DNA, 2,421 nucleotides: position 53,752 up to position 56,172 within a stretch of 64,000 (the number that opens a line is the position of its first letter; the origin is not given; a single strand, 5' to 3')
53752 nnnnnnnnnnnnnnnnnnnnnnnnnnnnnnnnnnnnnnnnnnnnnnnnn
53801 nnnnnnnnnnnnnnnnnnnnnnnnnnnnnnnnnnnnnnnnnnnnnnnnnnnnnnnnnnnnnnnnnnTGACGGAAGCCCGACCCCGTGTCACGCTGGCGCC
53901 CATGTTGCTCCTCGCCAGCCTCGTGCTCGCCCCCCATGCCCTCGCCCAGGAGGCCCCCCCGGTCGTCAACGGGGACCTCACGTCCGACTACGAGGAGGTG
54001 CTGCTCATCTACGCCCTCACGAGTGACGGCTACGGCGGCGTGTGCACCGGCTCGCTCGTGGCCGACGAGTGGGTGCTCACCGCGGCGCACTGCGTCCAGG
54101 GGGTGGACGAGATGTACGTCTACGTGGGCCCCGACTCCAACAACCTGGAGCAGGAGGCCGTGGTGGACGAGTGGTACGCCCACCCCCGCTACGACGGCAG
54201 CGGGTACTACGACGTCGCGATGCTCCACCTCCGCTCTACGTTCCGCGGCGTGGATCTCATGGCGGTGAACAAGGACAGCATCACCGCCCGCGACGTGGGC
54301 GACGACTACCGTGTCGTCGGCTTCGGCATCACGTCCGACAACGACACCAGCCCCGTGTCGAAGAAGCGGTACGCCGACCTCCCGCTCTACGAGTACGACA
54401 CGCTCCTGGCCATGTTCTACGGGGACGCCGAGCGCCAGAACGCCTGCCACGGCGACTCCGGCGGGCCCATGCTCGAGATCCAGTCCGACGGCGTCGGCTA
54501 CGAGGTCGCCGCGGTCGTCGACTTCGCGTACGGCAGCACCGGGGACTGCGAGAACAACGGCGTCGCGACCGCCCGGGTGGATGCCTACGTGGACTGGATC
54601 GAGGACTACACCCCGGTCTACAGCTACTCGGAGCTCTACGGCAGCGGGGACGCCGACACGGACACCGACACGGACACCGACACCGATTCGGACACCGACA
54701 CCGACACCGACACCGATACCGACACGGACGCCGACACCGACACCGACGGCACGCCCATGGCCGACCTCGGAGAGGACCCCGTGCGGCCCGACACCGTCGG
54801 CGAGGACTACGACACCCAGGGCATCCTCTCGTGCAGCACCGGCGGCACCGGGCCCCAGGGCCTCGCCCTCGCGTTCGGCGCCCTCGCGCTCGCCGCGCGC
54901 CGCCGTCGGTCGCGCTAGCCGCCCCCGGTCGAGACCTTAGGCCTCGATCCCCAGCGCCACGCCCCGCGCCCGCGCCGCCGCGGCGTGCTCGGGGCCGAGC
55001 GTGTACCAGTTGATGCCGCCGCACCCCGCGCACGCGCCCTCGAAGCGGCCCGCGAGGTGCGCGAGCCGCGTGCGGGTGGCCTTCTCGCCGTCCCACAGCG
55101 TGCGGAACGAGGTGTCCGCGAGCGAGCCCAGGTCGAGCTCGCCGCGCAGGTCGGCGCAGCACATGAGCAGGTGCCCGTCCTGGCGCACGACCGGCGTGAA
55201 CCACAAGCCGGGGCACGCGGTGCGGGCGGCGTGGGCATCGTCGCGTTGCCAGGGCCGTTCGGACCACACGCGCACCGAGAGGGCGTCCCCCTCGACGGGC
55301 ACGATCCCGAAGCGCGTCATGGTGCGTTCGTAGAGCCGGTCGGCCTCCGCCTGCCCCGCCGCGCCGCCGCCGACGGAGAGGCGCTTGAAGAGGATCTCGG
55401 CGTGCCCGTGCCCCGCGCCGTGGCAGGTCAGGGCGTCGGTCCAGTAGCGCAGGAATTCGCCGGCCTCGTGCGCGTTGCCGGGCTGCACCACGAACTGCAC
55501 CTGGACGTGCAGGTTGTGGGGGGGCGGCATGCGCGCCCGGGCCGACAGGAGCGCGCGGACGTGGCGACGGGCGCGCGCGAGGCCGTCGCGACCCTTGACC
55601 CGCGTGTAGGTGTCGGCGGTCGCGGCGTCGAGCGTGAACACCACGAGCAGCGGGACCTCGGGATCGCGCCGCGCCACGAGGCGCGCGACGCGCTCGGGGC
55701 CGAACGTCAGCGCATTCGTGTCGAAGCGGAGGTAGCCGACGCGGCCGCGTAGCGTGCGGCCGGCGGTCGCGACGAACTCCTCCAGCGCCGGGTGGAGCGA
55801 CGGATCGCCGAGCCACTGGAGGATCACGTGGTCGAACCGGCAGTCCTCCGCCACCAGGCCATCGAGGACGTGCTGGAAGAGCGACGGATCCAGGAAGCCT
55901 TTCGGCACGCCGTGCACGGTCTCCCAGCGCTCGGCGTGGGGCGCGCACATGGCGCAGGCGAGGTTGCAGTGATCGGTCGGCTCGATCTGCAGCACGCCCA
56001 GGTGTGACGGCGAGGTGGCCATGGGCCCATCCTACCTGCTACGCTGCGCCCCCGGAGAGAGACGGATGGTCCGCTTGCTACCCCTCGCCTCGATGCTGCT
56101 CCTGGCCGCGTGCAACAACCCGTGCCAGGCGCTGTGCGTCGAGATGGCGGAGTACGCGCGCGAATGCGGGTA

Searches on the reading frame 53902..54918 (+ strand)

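Call 3: search_protein_families(library=pfam, proteins=[window:53902-54918:+], max_evalue=0.01)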
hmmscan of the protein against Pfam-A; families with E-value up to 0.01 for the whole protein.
window:53902-54918:+ (338 aa): 2 families
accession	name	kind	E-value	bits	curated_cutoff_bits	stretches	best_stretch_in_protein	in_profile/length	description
PF00089.32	Trypsin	-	2.2e-25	90.2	20.6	1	45-233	24-220/220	Trypsin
PF13365.12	Trypsin_2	-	5.5e-06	27.6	27.6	1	48-193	1-137/144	Trypsin-like peptidase domain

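Call 5: search_protein_families(library=ncbifam, proteins=[window:53902-54918:+], max_evalue=0.1)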
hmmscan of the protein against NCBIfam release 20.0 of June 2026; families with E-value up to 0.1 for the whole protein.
window:53902-54918:+ (338 aa): 10 families
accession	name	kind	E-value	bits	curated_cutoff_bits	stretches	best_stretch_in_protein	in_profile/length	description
NF000535.3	MSCRAMM_SdrC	exception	3.8e-07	28.5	1700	1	249-286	876-913/963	MSCRAMM family adhesin SdrC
NF012181.0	MSCRAMM_SdrD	exception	1.4e-06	26.1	2500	1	250-282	1281-1313/1379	MSCRAMM family adhesin SdrD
TIGR03901.2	MYXO-CTERM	domain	0.00015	22.1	20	1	310-336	5-33/34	MYXO-CTERM sorting domain-containing protein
NF033609.2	MSCRAMM_ClfA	exception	0.00019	19.3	1150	1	250-282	675-707/934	MSCRAMM family adhesin clumping factor ClfA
NF033845.1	MSCRAMM_ClfB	exception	0.00021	19.4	999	1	249-282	712-747/871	MSCRAMM family adhesin clumping factor ClfB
NF033740.0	MarP_fam_protase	equivalog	0.018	14.1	250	1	49-195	214-345/390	MarP family serine protease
NF045638.1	Mrt_dep_phytase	exception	0.02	13.6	440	1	259-337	353-430/430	myxosortase-dependent phytase-like phosphatase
NF041810.1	Avs1b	equivalog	0.021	11.9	1500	1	46-91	18-67/1931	AVAST type 1 anti-phage system protease Avs1b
NF052523.2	TafF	equivalog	0.03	13.5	420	1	248-301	184-239/379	TafF family fimbrial protein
NF041894.1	MXAN_6652_fam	equivalog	0.049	13.2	200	1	244-335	127-202/203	MXAN_6652 family MXYO-CTERM-anchored protein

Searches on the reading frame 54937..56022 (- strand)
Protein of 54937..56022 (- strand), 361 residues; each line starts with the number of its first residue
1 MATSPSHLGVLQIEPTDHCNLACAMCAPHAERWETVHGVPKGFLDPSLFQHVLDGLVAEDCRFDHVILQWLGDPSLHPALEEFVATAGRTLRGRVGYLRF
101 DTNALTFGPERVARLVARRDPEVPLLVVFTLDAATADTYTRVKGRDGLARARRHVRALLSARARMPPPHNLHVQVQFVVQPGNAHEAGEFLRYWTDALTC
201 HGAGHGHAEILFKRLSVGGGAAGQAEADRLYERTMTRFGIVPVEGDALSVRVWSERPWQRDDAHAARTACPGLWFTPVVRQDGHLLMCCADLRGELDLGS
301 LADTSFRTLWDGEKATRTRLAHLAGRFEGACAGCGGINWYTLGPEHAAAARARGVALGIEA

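Call 3: search_protein_families(library=pfam, proteins=[window:54937-56022:-], max_evalue=0.01)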
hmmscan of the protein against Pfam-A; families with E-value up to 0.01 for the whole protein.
window:54937-56022:- (361 aa): 2 families
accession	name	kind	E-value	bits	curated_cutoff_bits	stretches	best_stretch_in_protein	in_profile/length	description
PF13186.11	SPASM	-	3.8e-07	30.7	21.5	1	270-334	1-66/67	Iron-sulfur cluster-binding domain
PF04055.27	Radical_SAM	-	2.5e-05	25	29.5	1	13-162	1-137/166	Radical SAM superfamily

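Call 5: search_protein_families(library=ncbifam, proteins=[window:54937-56022:-], max_evalue=0.1)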
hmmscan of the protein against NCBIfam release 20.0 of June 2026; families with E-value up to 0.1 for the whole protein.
window:54937-56022:- (361 aa): 11 families
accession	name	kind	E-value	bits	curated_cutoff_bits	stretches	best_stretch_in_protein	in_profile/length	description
TIGR04311.1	rSAM_Geo_metal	subfamily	4.6e-19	68.7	400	1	11-194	5-174/423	radical SAM/SPASM family putative metalloenzyme maturase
TIGR04321.1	spiroSPASM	subfamily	7.3e-16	57.9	250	2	11-197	233-408/510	spiro-SPASM protein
TIGR04317.1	W_rSAM_matur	equivalog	3.2e-12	46.2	380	1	8-193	3-170/349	tungsten cofactor oxidoreductase radical SAM maturase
NF033640.1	N_Twi_rSAM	subfamily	6.4e-10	38.7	170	2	268-334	3-69/398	twitch domain-containing radical SAM protein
TIGR04251.1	SCM_rSAM_ScmF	equivalog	1.6e-05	24.5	400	1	16-159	11-142/353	SynChlorMet cassette radical SAM/SPASM protein ScmF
TIGR02666.1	moaA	equivalog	0.00064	18.8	284.05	1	11-115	12-110/336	GTP 3',8-cyclase MoaA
TIGR04250.1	SCM_rSAM_ScmE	equivalog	0.00074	18.5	400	0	11-198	5-169/358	SynChlorMet cassette radical SAM/SPASM protein ScmE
TIGR03962.1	mycofact_rSAM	equivalog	0.0028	16.9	265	1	14-162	17-148/339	mycofactocin radical SAM maturase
NF049973.1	radical_Rv1681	equivalog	0.0084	15.1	380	1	18-159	81-207/326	Rv1681 family radical SAM protein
NF045646.2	rSAM_Se_TrsS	equivalog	0.016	13.8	490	1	13-162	90-226/441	radical SAM (seleno)protein TrsS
NF045574.1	sacti_mat_StsB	exception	0.073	11.9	625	0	103-161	173-231/466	StsB family radical SAM/SPASM domain sactipeptide maturase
